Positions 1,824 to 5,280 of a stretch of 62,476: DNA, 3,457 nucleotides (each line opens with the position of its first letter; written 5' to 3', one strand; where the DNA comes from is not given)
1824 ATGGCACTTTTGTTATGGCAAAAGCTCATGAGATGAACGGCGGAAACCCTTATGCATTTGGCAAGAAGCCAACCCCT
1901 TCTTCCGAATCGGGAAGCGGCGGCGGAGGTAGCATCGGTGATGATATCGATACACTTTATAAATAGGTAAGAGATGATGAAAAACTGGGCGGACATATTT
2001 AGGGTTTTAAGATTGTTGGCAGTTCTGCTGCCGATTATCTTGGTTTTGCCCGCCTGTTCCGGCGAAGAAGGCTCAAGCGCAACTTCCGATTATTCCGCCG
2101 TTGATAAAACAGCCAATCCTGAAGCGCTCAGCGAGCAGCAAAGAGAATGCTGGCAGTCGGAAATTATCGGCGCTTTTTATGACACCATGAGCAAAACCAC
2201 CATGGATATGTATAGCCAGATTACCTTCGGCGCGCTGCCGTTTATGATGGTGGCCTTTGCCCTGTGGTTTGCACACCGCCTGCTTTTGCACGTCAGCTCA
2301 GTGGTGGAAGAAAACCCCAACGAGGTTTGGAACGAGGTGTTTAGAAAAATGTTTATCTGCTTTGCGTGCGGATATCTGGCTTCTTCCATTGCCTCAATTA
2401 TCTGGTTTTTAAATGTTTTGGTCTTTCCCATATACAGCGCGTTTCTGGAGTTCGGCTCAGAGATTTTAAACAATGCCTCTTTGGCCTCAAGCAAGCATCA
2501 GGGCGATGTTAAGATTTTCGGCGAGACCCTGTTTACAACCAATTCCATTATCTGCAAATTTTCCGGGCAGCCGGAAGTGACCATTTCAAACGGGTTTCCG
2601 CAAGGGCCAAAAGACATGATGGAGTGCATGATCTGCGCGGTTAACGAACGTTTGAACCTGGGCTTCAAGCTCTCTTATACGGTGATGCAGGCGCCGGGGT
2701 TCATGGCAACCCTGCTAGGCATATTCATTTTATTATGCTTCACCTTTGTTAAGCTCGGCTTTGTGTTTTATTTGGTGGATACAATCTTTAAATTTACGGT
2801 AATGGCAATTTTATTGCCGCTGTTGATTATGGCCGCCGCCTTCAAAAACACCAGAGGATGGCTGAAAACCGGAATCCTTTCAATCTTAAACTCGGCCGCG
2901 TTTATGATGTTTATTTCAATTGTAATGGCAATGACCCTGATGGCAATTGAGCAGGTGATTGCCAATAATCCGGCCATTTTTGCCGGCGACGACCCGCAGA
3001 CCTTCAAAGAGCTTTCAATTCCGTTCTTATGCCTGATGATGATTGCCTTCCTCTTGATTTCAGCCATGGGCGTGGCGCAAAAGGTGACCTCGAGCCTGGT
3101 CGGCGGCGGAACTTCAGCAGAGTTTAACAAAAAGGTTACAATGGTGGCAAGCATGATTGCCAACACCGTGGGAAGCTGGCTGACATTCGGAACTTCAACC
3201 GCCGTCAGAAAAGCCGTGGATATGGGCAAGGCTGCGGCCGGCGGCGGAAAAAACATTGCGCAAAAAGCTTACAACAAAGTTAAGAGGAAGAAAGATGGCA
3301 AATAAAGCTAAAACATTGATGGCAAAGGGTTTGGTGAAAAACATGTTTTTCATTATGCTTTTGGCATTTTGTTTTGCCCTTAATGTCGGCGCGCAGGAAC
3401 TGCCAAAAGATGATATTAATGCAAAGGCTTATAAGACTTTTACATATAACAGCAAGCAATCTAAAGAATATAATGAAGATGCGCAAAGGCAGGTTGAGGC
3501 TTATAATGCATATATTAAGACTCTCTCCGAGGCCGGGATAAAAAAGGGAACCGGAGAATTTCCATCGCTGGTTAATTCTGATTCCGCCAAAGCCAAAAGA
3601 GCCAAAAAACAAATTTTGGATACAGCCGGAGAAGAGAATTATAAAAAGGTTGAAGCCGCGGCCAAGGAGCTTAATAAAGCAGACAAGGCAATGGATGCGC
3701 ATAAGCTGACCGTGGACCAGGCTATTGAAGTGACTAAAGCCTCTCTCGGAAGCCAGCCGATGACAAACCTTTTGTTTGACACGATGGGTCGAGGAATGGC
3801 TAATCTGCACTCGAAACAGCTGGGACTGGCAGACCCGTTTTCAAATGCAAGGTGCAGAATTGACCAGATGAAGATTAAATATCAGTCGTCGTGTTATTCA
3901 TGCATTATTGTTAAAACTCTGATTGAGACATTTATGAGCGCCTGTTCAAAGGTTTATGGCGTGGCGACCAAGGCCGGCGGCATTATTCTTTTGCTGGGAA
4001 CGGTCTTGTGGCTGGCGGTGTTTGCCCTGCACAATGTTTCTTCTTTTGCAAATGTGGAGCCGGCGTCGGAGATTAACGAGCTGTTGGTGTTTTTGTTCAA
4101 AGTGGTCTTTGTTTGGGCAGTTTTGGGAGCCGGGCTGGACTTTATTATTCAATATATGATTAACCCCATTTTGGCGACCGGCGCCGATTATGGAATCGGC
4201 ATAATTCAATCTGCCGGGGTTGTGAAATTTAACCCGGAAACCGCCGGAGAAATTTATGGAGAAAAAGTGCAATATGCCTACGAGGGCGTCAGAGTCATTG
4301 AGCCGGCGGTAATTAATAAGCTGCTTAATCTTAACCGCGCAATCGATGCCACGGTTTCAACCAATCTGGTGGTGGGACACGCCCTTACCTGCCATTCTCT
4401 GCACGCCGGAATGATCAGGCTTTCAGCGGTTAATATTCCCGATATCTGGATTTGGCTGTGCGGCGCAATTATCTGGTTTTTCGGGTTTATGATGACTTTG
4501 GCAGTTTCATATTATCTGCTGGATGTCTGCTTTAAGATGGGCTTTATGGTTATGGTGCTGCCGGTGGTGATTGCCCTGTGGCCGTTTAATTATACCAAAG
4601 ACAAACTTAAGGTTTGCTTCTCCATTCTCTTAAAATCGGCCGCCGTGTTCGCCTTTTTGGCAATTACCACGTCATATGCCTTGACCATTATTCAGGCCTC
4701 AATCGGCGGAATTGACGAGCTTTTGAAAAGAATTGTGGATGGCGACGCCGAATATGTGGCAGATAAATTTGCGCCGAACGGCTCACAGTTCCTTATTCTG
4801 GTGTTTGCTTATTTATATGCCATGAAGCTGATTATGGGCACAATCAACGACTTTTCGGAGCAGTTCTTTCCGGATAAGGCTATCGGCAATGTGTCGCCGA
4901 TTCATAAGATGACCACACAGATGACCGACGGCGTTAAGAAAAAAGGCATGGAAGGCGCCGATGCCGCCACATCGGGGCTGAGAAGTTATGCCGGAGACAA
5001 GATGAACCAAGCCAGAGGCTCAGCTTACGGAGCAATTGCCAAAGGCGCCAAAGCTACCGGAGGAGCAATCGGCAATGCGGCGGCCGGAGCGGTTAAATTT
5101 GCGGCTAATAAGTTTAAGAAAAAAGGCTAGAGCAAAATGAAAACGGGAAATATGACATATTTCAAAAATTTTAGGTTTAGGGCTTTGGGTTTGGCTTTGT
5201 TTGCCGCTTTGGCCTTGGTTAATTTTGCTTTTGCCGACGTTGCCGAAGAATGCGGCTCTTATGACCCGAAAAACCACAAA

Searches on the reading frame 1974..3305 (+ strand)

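Call 26: search_protein_families(library=pfam, proteins=[window:1974-3305:+], max_evalue=0.0001)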
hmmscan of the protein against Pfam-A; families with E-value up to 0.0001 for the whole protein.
window:1974-3305:+ (443 aa): 0 families

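Call 75: search_protein_families(library=pfam, proteins=[window:1974-3305:+], max_evalue=1)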
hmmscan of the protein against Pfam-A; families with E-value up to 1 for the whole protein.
window:1974-3305:+ (443 aa): 2 families
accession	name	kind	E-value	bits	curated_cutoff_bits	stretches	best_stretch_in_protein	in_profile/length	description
PF04610.19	TrbL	-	0.0019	18.4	25.9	1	228-362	77-213/215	TrbL/VirB6 plasmid conjugal transfer protein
PF25667.1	ASFV_P17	-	0.22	12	27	1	233-266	27-60/117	African swine fever virus minor capsid protein p17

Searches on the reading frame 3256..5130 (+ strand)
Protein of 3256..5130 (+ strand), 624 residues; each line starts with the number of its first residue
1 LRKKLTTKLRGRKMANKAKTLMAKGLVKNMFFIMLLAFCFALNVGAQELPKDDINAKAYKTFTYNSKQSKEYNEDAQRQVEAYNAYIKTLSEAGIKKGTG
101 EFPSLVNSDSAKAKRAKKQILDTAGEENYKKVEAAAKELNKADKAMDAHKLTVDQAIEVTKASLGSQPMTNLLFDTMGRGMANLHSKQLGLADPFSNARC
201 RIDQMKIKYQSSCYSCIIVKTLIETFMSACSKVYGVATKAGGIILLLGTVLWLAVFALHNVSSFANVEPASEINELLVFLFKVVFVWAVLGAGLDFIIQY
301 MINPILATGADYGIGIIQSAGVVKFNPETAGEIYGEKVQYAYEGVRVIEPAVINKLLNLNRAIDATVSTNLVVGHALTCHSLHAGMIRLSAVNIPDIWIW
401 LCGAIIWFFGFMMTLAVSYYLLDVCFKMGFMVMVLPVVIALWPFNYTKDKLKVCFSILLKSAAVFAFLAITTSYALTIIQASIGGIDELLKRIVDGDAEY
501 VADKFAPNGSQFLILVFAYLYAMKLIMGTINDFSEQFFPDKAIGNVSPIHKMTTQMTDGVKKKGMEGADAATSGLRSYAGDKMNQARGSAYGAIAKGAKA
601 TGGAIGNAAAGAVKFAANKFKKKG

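Call 26: search_protein_families(library=pfam, proteins=[window:3256-5130:+], max_evalue=0.0001)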
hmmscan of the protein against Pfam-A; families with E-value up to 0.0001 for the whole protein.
window:3256-5130:+ (624 aa): 0 families

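Call 75: search_protein_families(library=pfam, proteins=[window:3256-5130:+], max_evalue=1)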
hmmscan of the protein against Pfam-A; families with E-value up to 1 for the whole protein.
window:3256-5130:+ (624 aa): 2 families
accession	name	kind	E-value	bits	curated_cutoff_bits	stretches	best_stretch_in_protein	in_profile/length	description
PF00071.28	Ras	-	0.036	14.1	21.6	1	110-135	42-67/162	Ras family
PF01930.23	Cas_Cas4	-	0.095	13.2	22.7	1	52-144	57-139/160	Domain of unknown function DUF83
